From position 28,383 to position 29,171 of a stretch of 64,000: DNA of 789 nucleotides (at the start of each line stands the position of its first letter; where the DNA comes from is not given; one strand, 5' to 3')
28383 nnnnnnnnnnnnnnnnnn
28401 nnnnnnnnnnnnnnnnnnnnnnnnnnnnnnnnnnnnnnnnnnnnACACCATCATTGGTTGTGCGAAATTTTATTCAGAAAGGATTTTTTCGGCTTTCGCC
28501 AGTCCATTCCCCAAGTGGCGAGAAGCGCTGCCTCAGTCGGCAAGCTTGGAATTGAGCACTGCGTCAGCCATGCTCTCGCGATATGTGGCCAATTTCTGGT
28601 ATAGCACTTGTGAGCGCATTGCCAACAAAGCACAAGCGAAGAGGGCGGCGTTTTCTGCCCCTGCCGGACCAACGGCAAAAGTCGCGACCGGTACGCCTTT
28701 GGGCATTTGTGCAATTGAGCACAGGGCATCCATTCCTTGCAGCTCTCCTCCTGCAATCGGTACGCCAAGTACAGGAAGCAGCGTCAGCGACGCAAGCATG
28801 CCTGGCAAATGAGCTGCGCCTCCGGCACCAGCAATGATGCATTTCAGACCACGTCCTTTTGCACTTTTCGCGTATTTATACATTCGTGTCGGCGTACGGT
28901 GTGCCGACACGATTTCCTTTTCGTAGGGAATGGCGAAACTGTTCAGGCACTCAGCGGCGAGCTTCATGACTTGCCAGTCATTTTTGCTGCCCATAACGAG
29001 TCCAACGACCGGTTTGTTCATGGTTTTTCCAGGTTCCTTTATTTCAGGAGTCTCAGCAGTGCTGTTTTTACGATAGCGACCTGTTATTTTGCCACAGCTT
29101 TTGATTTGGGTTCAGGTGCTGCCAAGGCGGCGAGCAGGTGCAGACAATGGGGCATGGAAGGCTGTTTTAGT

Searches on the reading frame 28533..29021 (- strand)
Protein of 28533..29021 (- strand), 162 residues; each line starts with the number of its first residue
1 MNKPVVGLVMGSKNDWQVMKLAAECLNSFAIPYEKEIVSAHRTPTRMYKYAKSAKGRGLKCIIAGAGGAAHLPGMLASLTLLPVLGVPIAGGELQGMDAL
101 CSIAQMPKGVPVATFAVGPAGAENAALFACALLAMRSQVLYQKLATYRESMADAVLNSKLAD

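Call 28: search_protein_families(library=pfam, proteins=[window:28533-29021:-], max_evalue=0.001)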
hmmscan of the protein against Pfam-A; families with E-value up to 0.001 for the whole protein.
window:28533-29021:- (162 aa): 1 family
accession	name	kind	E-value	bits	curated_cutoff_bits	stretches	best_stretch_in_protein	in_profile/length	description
PF00731.26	AIRC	-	5.2e-59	198.5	30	1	6-153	2-147/148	AIR carboxylase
